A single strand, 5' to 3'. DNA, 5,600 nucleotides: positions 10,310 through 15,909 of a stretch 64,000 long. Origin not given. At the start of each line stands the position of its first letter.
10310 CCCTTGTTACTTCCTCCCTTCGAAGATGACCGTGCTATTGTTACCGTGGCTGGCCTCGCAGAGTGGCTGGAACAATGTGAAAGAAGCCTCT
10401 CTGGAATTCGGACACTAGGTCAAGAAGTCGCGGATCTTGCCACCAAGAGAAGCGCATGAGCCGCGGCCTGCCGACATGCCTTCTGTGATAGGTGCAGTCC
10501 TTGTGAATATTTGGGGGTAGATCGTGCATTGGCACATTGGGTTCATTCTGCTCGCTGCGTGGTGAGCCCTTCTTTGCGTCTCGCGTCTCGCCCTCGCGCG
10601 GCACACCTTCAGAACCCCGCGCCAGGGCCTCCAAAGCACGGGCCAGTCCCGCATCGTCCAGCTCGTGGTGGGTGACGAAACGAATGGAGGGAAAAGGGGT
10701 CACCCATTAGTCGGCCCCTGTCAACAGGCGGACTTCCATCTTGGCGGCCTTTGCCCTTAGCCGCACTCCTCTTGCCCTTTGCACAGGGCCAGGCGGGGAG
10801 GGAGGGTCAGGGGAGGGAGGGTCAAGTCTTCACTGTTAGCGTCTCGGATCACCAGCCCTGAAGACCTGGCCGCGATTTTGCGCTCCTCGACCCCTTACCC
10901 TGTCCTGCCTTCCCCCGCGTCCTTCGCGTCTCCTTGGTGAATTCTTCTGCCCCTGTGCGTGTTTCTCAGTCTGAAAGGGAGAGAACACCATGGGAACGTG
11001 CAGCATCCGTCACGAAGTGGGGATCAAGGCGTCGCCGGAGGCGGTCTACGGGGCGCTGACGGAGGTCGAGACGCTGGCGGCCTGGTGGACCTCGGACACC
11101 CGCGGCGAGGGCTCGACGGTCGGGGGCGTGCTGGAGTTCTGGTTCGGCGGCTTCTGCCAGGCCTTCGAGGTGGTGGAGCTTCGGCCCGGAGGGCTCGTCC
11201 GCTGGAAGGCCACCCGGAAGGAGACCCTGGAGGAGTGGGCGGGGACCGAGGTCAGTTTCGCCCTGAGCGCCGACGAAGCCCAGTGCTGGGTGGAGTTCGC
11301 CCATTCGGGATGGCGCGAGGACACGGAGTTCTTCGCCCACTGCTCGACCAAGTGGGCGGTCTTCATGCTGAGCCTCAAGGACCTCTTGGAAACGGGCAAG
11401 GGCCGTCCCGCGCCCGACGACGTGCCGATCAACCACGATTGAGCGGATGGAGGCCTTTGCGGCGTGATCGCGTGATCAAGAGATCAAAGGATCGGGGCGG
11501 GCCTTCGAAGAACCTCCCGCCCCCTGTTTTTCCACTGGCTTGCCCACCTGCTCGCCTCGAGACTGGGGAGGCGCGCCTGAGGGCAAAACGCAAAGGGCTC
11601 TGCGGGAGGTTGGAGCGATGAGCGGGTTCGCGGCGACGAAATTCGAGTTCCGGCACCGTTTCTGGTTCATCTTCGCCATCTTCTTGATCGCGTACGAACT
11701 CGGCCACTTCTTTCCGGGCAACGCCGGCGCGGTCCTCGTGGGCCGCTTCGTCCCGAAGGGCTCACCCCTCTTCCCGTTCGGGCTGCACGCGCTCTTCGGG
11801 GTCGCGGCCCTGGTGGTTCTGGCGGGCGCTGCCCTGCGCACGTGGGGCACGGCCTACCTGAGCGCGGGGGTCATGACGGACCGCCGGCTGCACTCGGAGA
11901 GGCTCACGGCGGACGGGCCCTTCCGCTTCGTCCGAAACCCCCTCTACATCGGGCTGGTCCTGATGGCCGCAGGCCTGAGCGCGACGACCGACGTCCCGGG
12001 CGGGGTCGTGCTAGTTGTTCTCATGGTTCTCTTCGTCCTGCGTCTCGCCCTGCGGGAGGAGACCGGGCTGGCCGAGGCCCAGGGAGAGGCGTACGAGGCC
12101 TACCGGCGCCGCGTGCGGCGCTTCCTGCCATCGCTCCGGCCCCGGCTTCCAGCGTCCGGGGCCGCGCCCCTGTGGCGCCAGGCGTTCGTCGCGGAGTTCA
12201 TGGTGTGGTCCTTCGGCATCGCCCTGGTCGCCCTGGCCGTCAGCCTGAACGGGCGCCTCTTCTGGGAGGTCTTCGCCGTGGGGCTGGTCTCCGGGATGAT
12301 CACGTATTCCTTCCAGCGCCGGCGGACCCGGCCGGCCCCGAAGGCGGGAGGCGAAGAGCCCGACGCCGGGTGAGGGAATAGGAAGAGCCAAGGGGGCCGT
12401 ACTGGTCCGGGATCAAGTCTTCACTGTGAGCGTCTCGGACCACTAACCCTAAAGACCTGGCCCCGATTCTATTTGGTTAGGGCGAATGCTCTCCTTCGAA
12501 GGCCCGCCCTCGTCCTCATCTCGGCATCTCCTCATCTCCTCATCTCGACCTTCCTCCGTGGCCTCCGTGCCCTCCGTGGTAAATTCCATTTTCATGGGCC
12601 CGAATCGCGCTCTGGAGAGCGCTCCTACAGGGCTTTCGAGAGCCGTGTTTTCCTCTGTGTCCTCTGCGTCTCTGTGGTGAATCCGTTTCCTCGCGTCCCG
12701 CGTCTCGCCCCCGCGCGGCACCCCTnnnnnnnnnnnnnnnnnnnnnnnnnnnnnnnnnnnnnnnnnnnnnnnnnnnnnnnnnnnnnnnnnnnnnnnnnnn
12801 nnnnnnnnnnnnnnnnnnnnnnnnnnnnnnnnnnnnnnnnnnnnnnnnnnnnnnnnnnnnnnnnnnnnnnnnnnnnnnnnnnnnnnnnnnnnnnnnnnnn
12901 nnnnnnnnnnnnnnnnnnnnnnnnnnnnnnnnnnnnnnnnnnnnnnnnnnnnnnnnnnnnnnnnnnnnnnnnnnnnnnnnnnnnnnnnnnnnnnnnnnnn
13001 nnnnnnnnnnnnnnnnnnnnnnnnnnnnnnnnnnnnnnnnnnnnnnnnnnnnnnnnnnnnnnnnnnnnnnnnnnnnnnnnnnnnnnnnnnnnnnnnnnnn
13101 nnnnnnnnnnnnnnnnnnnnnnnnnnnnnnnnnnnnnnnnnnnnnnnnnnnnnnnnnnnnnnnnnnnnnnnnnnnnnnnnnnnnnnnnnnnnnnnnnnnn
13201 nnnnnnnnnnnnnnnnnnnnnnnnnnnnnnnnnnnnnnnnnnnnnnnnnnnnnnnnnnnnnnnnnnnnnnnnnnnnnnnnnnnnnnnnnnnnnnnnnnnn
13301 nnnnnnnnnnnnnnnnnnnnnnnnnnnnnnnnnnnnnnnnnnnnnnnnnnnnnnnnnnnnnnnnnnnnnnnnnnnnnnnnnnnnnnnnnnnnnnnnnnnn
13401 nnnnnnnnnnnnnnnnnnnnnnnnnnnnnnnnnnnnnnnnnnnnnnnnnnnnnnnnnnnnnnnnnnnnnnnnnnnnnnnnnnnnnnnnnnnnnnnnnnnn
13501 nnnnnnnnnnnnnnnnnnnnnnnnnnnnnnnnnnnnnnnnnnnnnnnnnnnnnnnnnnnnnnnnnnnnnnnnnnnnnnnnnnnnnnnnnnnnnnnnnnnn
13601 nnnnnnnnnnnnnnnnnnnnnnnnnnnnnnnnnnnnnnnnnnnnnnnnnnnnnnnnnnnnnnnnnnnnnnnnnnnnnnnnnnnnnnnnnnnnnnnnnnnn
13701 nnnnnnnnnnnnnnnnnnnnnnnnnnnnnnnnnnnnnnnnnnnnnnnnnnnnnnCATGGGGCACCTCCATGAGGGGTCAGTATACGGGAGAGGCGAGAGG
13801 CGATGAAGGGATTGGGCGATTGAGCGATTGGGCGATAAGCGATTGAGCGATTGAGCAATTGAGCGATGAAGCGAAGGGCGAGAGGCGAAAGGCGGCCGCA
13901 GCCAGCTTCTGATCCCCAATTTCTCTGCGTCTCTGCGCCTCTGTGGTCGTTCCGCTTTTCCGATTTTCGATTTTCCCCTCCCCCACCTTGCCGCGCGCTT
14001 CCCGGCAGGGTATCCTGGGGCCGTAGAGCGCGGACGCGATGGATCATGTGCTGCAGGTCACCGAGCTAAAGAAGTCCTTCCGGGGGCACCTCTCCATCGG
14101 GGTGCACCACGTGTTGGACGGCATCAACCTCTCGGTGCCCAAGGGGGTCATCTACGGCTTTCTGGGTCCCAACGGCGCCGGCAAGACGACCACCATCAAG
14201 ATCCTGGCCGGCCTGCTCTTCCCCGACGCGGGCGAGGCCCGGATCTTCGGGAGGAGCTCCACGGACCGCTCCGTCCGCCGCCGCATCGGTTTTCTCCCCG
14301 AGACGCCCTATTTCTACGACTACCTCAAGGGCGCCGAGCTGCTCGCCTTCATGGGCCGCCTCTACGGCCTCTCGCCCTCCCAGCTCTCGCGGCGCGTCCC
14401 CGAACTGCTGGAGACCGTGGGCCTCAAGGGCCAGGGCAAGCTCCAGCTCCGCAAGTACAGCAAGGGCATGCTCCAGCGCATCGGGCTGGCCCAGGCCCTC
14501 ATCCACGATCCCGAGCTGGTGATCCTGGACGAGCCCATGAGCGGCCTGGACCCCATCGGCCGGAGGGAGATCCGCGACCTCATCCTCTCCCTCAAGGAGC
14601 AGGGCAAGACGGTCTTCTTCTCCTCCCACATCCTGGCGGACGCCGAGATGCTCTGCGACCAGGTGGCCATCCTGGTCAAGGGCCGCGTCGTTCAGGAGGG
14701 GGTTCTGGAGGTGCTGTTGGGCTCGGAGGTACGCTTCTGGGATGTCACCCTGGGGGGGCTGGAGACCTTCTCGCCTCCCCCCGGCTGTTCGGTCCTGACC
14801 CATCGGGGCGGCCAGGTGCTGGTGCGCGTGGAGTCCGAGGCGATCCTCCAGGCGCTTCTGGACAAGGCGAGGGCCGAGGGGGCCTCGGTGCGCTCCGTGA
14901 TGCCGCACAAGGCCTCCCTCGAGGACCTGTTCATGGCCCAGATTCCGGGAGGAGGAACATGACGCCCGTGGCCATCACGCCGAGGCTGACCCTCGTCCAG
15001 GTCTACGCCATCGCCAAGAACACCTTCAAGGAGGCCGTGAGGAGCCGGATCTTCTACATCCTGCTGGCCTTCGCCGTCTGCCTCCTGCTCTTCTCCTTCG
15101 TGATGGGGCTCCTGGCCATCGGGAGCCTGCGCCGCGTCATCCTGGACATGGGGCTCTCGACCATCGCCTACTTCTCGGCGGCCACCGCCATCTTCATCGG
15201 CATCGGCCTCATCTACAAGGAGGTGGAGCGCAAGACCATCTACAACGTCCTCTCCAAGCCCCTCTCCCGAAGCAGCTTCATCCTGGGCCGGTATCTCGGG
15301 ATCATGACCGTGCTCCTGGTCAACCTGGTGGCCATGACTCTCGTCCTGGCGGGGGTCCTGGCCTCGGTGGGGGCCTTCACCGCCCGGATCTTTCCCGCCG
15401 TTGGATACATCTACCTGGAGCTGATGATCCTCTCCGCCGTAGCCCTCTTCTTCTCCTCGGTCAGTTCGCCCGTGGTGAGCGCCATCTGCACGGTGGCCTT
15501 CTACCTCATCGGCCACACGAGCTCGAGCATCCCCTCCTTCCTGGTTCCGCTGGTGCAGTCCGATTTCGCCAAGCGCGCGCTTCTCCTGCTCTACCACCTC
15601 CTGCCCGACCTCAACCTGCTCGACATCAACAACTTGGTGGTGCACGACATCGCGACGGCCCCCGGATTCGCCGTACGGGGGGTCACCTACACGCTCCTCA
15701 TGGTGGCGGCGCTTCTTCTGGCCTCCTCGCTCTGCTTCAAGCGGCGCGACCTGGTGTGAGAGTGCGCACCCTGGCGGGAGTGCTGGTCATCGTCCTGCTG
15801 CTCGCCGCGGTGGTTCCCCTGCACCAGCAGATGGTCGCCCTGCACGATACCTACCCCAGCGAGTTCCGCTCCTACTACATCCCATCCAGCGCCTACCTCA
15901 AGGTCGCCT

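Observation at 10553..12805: Duplicated 3' end of ltaE plus nested direct repeats bracket a 2-kb segment, an integration-site-like signature next to the defence gene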

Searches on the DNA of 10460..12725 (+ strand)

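Call 85: search_dna_similar(query=window:10460-12725:+, collection=plasmids, mode=distant, max_rows=8)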
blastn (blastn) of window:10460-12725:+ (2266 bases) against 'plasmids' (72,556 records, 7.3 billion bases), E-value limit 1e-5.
No match.

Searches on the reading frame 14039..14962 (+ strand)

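Call 12: search_protein_families(library=pfam, proteins=[window:14039-14962:+], max_evalue=0.01)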
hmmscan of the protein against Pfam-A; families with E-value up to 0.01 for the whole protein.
window:14039-14962:+ (307 aa): 4 families
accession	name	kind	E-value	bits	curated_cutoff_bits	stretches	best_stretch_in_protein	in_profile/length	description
PF00005.33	ABC_tran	-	1.6e-26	94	25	1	26-167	1-136/137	ABC transporter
PF13304.12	AAA_21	-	2.9e-14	54.3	27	2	123-198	221-299/304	AAA domain, putative AbiEii toxin, Type IV TA system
PF13732.12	DrrA1-3_C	-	5.8e-07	30.6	27.4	1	245-300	25-79/81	ATP-binding protein DrrA1-3-like, C-terminal domain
PF13476.12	AAA_23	-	0.0076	17.3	27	0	40-67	23-50/201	AAA domain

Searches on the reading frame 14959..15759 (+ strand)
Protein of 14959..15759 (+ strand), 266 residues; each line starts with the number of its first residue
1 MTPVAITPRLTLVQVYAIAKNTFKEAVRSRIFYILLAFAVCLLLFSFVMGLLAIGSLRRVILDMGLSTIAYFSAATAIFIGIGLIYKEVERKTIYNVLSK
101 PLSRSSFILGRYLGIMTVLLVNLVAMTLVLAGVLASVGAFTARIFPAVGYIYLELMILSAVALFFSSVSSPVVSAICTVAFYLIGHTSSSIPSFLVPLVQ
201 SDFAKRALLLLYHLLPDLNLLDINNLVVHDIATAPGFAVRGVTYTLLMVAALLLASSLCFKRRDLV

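Call 12: search_protein_families(library=pfam, proteins=[window:14959-15759:+], max_evalue=0.01)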
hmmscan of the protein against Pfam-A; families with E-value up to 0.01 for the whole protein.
window:14959-15759:+ (266 aa): 2 families
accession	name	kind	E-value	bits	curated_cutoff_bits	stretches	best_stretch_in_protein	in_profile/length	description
PF12679.13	ABC2_membrane_2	-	2.2e-11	44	27.2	1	17-265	2-283/283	ABC-2 family transporter protein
PF01061.29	ABC2_membrane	-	0.00087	19.3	26.9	1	14-182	2-169/211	ABC-2 type transporter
